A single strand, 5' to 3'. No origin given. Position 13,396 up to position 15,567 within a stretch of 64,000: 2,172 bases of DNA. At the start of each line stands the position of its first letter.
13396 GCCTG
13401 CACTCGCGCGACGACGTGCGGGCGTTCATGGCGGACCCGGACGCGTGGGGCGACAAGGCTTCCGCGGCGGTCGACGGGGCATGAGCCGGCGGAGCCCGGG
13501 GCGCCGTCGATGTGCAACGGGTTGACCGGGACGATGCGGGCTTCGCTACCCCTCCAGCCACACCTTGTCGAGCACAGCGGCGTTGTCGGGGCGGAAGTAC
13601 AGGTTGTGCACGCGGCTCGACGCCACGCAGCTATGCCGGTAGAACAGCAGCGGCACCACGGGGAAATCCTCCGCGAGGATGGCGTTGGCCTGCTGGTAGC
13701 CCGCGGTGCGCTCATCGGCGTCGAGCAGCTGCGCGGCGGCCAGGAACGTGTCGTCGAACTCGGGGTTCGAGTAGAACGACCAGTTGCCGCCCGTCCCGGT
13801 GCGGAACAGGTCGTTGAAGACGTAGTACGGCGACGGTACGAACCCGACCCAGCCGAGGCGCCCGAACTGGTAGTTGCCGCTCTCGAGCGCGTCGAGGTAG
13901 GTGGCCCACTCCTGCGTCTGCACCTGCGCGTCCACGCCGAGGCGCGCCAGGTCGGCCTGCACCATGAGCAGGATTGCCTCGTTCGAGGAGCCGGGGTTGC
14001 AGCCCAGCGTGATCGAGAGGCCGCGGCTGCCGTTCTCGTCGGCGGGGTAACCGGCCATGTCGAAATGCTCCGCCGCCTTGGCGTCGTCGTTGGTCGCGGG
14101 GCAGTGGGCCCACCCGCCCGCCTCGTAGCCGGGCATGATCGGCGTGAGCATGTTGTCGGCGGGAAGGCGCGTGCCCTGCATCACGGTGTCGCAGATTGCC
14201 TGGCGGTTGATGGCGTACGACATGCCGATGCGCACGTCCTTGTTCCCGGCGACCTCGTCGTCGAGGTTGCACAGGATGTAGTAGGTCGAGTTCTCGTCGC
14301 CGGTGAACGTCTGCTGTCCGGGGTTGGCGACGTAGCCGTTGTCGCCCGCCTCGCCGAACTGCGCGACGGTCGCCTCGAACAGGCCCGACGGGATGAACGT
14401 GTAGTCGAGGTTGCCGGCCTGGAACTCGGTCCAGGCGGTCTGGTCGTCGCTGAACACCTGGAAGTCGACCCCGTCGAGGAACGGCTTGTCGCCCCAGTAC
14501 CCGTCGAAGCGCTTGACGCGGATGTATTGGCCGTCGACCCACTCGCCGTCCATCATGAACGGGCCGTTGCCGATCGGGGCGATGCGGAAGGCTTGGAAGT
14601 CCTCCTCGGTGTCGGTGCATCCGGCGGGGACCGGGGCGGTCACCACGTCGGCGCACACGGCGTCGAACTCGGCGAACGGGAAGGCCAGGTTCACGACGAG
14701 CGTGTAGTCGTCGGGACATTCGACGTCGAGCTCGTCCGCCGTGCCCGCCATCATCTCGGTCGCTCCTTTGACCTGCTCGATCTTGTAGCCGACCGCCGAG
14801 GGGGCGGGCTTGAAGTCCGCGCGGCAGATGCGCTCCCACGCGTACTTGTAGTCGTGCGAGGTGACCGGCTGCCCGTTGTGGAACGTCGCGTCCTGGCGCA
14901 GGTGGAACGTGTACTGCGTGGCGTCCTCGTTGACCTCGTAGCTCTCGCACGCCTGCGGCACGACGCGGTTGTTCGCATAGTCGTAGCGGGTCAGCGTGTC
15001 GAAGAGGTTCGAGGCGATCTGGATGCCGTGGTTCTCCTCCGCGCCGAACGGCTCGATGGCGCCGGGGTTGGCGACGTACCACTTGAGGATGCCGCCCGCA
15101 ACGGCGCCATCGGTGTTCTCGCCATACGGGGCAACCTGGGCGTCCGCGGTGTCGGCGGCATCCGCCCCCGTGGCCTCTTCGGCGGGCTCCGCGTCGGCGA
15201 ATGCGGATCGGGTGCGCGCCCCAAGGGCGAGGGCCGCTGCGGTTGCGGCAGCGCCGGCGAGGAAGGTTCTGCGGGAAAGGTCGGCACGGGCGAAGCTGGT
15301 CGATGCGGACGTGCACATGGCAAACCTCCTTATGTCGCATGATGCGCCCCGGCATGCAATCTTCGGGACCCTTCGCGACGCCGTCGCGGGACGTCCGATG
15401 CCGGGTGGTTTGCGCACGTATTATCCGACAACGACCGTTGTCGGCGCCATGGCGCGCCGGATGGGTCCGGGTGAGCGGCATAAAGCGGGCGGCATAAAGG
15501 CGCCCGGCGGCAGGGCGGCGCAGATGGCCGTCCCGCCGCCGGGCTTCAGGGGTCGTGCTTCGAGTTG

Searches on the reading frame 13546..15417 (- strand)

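Call 3: search_protein_families(library=pfam, proteins=[window:13546-15417:-], max_evalue=0.01)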
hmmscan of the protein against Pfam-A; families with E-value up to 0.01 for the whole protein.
window:13546-15417:- (623 aa): 2 families
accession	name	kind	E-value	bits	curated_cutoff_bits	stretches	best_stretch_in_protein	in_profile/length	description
PF00496.27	SBP_bac_5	-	1.3e-79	268.5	32.4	1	152-543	2-366/368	Bacterial extracellular solute-binding proteins, family 5 Middle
PF10518.14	TAT_signal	-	9.8e-05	22.5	22.7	1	46-66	1-21/21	TAT (twin-arginine translocation) pathway signal sequence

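Call 71: search_protein_families(library=ncbifam, proteins=[window:13546-15417:-], max_evalue=0.001)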
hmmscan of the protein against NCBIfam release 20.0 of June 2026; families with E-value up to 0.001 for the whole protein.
window:13546-15417:- (623 aa): 11 families
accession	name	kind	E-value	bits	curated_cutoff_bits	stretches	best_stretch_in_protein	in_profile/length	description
NF011684.0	PRK15104.1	equivalog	5.1e-43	147.6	947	1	119-596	50-514/543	oligopeptide ABC transporter substrate-binding protein OppA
NF007287.0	PRK09755.1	equivalog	1.8e-41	142.6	1098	1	116-592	41-502/535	ABC transporter substrate-binding protein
NF045467.1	Opp4A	equivalog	2.4e-39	135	650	1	88-614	19-549/556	oligopeptide ABC transporter substrate-binding protein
NF043070.1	DppA_dipep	equivalog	3e-37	128.4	1005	1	137-598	59-508/535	dipeptide ABC transporter periplasmic-binding protein DppA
TIGR02294.1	nickel_nikA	equivalog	3.6e-35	121.5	393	1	117-612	15-492/501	nickel ABC transporter substrate-binding protein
NF011942.0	PRK15413.1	equivalog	1e-30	106.9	594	1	119-617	39-507/512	glutathione ABC transporter substrate-binding protein GsiB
NF011689.0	PRK15109.1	equivalog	5.6e-23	81.4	560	1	134-591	61-508/547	ABC transporter substrate-binding protein SapA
NF045468.1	Opp5A_nikA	equivalog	6.9e-23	80.9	600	1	138-613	44-479/488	nickel ABC transporter substrate-binding protein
TIGR04028.1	SBP_KPN_01854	hypoth_equivalog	2.3e-15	56.2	468.5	2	134-195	26-88/509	TIGR04028 family ABC transporter substrate-binding protein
NF047575.1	opine_bind_CntA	exception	3.2e-15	55.7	800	1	148-429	73-335/535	staphylopine-dependent metal ABC transporter substrate-binding lipoprotein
NF010149.0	PRK13626.1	equivalog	5.4e-06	25.3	476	0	231-324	219-306/552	HTH-type transcriptional regulator SgrR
